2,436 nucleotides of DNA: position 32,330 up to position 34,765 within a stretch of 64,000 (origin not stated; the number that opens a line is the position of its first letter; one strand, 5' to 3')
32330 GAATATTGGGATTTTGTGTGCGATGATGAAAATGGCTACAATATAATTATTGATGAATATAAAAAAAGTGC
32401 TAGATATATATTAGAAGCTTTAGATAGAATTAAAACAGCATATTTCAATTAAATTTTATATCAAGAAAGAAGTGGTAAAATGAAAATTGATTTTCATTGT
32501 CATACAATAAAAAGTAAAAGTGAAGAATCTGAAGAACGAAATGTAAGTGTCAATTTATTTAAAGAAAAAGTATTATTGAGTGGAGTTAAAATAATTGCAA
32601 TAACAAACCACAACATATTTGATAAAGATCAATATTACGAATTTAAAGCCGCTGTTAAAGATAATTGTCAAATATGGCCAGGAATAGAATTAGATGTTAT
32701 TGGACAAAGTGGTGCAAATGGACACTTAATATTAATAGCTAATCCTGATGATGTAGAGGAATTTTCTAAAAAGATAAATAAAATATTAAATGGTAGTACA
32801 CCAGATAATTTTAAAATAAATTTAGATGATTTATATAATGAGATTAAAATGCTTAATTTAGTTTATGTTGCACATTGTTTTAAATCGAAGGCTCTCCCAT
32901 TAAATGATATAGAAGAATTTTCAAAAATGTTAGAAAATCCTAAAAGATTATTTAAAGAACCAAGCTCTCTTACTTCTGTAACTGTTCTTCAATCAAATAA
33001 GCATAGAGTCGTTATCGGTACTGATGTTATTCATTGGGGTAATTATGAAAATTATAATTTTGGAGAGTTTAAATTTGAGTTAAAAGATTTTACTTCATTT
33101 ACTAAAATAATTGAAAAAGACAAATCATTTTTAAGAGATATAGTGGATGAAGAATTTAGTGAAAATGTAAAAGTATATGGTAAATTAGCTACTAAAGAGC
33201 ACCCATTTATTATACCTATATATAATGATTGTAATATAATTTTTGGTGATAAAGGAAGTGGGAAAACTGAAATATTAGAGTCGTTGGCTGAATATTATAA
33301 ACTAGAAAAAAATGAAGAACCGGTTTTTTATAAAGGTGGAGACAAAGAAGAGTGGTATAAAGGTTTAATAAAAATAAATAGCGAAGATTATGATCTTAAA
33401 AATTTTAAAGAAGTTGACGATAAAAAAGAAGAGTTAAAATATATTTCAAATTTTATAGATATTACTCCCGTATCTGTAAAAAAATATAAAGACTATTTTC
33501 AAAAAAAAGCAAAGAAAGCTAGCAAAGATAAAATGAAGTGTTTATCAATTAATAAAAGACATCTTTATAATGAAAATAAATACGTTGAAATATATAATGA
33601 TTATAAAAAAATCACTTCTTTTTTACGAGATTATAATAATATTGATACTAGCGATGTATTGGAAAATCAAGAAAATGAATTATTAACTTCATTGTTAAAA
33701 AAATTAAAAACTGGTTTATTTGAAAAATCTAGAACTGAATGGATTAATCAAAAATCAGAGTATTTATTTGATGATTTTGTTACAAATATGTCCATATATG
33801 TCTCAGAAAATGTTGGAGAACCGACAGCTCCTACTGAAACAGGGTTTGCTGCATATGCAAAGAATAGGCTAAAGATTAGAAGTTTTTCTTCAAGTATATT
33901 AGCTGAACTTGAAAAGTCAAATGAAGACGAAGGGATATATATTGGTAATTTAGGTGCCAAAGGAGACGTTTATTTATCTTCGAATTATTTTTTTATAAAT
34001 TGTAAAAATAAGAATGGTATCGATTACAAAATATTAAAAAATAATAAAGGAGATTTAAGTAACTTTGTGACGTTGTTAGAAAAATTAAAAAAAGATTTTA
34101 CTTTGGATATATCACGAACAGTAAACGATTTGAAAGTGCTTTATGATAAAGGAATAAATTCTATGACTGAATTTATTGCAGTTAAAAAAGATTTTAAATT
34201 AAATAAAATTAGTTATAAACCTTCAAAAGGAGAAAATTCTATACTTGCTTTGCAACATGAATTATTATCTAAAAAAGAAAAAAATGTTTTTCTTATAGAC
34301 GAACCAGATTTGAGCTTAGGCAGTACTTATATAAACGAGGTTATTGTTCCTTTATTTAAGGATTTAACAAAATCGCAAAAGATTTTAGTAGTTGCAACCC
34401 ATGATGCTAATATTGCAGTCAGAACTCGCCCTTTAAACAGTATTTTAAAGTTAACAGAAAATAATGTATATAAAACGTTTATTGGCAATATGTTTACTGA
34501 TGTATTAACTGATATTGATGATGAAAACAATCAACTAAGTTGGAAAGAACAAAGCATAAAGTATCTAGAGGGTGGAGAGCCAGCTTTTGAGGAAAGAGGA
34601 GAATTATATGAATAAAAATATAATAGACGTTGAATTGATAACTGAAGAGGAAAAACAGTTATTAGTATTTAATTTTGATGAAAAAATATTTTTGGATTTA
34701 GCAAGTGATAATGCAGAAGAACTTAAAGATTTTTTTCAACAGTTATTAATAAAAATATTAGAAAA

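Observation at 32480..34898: One-polypeptide SbcCD-like architecture: PHP phosphoesterase replaces Mre11/SbcD in front of a Rad50-like split ABC ATPase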

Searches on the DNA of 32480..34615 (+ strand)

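Call 90: search_dna_similar(query=L019:5956-8592:+, collection=ecoli_genomes, mode=distant, max_evalue=0.001, max_rows=10)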
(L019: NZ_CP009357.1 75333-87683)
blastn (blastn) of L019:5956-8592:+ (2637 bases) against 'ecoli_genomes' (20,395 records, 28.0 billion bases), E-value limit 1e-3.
Records with a match: 41; places in all: 111; records where one place covers at least 80% of the query: 0.
Genomes with a match: 39 of 5426; with a place that covers at least 80% of the query: 0. Places per genome that has any: lowest 1, median 2, highest 4. On chromosomes: 104 places; on plasmids: 7.
Best place of each record, by identity: 60-80% 41.
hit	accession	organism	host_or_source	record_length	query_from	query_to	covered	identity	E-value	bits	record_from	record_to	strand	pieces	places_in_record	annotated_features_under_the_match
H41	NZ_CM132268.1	Escherichia coli strain 21AR0303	Homo sapiens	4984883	52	419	14%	65.8%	5e-16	97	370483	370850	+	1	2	TrlF family AAA-like ATPase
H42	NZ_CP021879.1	Escherichia coli strain AR_0137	missing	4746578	52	407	14%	66.6%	1e-18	106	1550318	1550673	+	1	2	TrlF family AAA-like ATPase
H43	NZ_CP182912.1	Escherichia coli strain FAHZZU6014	Homo sapiens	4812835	52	407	14%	66.6%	1e-18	106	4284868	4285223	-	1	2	TrlF family AAA-like ATPase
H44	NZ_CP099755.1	Escherichia coli strain 806883-9-2019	Homo sapiens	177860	52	407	14%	66.3%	1e-16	100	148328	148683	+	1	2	TrlF family AAA-like ATPase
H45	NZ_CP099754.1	Escherichia coli strain 806883-9-2019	Homo sapiens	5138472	52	407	14%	66.3%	1e-16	100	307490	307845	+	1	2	TrlF family AAA-like ATPase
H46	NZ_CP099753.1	Escherichia coli strain 806883-11-2019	Homo sapiens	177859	52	407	14%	66.3%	1e-16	100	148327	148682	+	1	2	TrlF family AAA-like ATPase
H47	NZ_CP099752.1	Escherichia coli strain 806883-11-2019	Homo sapiens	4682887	52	407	14%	66.3%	1e-16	100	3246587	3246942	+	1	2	TrlF family AAA-like ATPase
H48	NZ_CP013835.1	Escherichia coli strain JJ2434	Homo sapiens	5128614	52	407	14%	66.3%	1e-17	102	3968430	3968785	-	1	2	TrlF family AAA-like ATPase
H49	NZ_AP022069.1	Escherichia coli strain WP4-W18-ESBL-09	-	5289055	52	407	14%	66.3%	1e-17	102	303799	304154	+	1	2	TrlF family AAA-like ATPase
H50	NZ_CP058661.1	Escherichia coli strain 005008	Homo sapiens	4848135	52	407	14%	66.3%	1e-17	102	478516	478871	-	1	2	TrlF family AAA-like ATPase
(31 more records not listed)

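Call 91: get_annotated_region(hit=H42, flank=5000)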
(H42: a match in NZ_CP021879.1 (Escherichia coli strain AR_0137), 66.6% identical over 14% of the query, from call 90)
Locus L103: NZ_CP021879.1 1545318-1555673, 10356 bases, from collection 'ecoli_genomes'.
description: Escherichia coli strain AR_0137 chromosome, complete genome
organism: Escherichia coli strain AR_0137 (NCBI taxid 562)
replicon: chromosome; assembly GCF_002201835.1
host: missing; source: missing; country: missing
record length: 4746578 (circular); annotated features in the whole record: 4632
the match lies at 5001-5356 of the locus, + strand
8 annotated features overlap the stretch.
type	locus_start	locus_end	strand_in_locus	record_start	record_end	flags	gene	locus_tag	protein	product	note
CDS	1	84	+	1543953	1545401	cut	-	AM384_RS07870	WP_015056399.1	ATP-binding protein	-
CDS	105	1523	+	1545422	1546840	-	-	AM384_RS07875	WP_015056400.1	TnsD family Tn7-like transposition protein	-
CDS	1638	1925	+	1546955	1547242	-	-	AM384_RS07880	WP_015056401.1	helix-turn-helix domain-containing protein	-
CDS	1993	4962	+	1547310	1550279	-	-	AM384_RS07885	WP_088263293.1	type I restriction endonuclease subunit R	-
CDS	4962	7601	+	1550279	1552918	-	-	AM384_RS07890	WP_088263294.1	TrlF family AAA-like ATPase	-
CDS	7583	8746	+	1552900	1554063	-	-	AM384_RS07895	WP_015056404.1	RNA-binding domain-containing protein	-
CDS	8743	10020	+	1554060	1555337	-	-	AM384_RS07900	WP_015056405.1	restriction endonuclease subunit S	-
CDS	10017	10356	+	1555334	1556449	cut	-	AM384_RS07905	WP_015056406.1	AAA family ATPase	-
